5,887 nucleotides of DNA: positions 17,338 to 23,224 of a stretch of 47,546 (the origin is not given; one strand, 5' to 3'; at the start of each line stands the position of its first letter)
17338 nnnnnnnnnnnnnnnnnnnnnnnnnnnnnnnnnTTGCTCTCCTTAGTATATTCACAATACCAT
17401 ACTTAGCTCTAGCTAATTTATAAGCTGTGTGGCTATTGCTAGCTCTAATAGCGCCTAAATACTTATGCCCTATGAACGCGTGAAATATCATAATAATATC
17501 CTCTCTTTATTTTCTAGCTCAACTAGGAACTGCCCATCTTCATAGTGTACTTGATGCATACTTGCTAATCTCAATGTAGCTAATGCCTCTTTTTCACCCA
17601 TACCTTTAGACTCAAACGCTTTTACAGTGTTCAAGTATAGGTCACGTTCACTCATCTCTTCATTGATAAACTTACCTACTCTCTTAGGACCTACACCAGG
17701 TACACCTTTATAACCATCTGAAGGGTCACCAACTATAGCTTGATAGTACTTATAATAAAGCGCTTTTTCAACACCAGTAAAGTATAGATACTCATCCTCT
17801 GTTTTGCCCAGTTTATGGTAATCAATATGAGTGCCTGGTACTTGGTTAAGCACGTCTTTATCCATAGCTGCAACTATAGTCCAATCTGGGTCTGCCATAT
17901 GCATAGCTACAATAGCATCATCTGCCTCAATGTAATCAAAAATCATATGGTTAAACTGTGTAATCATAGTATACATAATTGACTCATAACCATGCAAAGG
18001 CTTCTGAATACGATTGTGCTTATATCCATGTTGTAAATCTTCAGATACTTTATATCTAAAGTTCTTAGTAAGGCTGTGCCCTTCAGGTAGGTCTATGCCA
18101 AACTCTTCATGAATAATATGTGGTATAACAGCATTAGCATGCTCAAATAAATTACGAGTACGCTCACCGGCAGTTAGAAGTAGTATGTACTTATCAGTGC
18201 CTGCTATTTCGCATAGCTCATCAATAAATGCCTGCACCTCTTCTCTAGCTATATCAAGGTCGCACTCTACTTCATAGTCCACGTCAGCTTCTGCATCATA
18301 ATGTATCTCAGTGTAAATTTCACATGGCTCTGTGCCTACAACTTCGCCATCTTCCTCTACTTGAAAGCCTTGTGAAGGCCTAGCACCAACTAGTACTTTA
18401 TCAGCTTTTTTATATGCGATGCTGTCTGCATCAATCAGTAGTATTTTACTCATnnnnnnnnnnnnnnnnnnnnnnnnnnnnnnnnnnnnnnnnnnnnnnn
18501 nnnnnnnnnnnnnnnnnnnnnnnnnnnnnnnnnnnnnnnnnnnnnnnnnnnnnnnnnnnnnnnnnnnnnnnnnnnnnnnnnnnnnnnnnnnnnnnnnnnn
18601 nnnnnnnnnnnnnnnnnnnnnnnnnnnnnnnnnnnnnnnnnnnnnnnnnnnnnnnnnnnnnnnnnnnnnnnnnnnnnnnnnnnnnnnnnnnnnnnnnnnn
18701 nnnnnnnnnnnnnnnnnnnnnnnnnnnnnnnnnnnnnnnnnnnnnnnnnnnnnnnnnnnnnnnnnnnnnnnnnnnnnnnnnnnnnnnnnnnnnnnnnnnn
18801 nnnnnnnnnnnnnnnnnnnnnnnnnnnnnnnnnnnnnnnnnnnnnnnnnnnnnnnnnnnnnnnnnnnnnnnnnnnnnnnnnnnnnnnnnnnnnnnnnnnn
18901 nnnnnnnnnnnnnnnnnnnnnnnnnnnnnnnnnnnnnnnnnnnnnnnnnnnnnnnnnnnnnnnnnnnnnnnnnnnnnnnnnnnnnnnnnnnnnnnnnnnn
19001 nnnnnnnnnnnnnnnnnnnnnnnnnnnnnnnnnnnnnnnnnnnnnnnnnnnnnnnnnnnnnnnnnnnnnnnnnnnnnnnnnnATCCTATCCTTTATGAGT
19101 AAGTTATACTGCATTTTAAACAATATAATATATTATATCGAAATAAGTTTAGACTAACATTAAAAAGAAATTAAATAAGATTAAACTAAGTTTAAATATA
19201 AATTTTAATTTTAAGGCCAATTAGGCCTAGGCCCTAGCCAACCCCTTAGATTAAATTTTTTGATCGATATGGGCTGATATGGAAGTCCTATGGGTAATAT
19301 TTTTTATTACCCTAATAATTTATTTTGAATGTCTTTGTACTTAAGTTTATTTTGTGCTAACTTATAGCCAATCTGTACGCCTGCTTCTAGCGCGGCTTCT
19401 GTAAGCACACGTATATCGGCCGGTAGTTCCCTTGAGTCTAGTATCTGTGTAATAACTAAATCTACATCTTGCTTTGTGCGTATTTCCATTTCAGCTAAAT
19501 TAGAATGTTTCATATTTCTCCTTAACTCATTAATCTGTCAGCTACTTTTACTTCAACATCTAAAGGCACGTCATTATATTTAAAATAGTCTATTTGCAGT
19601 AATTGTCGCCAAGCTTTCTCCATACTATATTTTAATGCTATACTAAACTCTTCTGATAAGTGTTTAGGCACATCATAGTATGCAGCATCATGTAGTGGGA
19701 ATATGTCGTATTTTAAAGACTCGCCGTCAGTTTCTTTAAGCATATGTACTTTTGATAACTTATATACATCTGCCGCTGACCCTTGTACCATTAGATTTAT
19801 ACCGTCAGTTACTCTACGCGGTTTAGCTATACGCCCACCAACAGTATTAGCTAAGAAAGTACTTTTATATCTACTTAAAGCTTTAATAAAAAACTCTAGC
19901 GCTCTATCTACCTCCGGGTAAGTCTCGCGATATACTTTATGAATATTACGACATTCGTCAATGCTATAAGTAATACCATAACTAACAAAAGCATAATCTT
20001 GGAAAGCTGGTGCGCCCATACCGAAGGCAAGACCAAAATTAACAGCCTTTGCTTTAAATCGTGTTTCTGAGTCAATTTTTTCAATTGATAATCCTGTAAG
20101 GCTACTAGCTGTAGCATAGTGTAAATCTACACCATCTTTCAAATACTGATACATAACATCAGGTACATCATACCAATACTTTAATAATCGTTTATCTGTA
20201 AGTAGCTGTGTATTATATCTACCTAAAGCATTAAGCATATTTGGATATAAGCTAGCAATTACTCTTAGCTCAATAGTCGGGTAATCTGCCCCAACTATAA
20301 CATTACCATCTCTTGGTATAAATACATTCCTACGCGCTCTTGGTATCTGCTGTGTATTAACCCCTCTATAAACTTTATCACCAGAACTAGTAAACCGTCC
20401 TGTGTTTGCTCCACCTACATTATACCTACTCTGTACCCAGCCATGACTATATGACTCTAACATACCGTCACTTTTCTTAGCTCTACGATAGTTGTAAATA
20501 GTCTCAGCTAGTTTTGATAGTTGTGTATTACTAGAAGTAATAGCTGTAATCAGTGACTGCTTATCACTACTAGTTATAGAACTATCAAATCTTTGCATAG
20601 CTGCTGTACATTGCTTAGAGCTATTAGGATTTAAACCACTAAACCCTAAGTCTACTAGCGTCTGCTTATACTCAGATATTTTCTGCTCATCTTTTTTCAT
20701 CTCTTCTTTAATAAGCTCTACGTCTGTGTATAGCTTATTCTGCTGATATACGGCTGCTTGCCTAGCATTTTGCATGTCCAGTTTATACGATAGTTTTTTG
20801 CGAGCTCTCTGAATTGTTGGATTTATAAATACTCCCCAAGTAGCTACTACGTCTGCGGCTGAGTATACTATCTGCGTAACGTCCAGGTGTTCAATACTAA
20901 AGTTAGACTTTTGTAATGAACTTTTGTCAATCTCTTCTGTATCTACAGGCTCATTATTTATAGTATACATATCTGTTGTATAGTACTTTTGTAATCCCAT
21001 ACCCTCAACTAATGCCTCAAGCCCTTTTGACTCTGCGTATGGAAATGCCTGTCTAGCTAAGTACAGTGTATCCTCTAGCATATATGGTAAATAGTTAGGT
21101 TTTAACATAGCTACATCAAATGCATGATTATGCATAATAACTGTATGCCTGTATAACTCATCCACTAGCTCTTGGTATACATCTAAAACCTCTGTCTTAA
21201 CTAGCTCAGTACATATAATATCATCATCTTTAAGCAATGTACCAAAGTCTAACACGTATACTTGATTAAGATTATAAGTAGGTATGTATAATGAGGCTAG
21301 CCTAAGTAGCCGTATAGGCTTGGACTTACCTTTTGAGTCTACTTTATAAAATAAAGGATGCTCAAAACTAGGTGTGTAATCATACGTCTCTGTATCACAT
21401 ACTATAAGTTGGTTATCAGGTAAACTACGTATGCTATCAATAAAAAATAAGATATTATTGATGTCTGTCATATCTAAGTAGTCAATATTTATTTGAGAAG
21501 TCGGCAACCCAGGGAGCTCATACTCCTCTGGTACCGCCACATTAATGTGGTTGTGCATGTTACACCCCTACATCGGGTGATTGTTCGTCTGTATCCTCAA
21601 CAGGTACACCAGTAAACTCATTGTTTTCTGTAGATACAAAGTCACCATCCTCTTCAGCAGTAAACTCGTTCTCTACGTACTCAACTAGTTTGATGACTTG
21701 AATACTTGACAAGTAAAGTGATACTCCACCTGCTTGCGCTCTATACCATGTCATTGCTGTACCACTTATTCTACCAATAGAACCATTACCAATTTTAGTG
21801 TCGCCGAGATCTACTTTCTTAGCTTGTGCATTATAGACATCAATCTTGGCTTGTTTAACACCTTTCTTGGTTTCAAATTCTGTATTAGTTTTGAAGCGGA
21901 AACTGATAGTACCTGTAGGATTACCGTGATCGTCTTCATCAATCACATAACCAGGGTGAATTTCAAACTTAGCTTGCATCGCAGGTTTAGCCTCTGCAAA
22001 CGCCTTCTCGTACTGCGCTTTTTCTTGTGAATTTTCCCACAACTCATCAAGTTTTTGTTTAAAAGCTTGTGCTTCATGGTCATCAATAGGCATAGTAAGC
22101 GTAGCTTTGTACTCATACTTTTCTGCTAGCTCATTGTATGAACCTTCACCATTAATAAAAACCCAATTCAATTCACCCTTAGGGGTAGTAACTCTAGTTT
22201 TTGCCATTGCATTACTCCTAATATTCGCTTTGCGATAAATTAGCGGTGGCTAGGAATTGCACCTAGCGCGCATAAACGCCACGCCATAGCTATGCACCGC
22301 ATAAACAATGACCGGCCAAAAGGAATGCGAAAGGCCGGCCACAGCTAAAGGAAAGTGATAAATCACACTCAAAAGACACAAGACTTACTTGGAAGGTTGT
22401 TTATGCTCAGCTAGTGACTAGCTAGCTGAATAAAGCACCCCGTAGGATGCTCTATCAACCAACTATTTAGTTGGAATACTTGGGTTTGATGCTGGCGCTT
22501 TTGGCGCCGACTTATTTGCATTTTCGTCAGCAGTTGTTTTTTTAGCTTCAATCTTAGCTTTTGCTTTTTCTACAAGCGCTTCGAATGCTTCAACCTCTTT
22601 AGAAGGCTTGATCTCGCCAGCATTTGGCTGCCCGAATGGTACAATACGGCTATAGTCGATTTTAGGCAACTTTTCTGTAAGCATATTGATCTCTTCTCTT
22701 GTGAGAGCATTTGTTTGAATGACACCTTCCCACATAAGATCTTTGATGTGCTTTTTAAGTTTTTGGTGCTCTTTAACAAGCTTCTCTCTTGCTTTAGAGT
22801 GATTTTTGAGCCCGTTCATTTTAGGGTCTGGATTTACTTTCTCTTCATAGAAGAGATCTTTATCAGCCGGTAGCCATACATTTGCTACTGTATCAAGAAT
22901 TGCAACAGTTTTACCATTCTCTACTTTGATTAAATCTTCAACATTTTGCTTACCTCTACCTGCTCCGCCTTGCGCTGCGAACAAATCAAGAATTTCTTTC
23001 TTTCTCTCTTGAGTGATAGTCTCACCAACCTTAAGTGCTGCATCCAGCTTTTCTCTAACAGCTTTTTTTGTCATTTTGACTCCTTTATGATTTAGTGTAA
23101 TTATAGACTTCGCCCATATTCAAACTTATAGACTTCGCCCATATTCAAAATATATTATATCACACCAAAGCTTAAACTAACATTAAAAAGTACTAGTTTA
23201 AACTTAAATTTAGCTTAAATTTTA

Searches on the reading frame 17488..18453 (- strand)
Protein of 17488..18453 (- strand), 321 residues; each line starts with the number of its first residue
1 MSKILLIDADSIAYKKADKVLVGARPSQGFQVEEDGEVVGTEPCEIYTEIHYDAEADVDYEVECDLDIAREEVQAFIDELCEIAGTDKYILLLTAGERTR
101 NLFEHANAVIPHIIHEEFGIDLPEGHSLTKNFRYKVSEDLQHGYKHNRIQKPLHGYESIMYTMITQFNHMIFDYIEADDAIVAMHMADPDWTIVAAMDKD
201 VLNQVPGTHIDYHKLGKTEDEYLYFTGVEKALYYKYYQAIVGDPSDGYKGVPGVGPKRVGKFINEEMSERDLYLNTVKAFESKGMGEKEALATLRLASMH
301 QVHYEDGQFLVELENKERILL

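Call 34: search_protein_families(library=phrogs, proteins=[window:17488-18453:-])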
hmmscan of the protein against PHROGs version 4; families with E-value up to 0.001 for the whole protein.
window:17488-18453:- (321 aa): 1 family
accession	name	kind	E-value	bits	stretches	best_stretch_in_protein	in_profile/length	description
phrog_107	-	DNA, RNA and nucleotide metabolism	4.9e-32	112.7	2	127-302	179-363/542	exonuclease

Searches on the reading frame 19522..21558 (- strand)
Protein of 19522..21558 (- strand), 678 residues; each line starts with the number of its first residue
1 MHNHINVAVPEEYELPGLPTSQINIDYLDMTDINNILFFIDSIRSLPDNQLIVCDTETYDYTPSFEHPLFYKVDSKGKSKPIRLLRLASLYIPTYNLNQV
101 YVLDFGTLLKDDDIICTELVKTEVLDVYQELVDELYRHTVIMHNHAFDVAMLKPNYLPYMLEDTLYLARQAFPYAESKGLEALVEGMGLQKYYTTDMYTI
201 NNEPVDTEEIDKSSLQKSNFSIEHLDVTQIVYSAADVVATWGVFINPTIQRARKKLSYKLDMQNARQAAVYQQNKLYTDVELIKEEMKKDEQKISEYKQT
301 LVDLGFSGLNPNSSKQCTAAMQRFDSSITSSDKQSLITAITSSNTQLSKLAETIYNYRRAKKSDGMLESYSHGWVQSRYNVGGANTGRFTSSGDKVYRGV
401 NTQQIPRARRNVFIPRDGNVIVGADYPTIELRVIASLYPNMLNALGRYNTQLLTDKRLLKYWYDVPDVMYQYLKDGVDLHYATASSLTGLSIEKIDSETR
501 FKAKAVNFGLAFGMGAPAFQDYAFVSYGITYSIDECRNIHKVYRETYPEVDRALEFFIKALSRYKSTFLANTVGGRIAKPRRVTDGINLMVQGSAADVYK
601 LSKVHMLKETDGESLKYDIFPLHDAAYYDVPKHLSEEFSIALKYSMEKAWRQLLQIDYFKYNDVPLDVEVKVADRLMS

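Call 35: search_protein_families(library=phrogs, proteins=[window:19522-21558:-])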
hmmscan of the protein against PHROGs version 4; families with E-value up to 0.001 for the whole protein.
window:19522-21558:- (678 aa): 6 families
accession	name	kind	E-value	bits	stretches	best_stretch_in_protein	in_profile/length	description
phrog_17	-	DNA, RNA and nucleotide metabolism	1.8e-62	212.8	1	21-673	646-1227/1445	DNA polymerase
phrog_2573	-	DNA, RNA and nucleotide metabolism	4e-18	66.7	1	469-672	41-270/336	DNA polymerase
phrog_192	-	DNA, RNA and nucleotide metabolism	2.5e-07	31.3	1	126-189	176-246/397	DNA polymerase exonuclease subunit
phrog_15971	-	DNA, RNA and nucleotide metabolism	2.6e-07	31.1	0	369-455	118-198/376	DNA polymerase I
phrog_23226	-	DNA, RNA and nucleotide metabolism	4.1e-07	29.8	1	377-542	296-458/611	DNA polymerase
phrog_10285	-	DNA, RNA and nucleotide metabolism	5.8e-07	29.9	1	407-550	43-160/321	DNA polymerase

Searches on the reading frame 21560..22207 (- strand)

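Call 35: search_protein_families(library=phrogs, proteins=[window:21560-22207:-])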
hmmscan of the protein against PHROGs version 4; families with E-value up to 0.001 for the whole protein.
window:21560-22207:- (215 aa): 1 family
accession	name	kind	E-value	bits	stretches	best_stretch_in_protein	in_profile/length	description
phrog_112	-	DNA, RNA and nucleotide metabolism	6.2e-26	92.6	1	2-205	18-209/265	Gp2.5-like ssDNA binding protein and ssDNA annealing protein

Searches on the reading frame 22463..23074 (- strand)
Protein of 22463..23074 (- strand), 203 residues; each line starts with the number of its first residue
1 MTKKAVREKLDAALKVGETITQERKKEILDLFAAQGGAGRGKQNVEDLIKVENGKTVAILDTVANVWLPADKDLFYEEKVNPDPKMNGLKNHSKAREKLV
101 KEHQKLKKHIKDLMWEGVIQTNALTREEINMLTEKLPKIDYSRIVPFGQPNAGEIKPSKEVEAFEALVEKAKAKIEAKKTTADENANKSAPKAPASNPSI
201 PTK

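Call 35: search_protein_families(library=phrogs, proteins=[window:22463-23074:-])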
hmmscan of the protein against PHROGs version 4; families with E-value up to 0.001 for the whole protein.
window:22463-23074:- (203 aa): 1 family
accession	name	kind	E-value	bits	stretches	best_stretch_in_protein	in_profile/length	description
phrog_10459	-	unknown function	0.00063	20.8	1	26-131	30-128/162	-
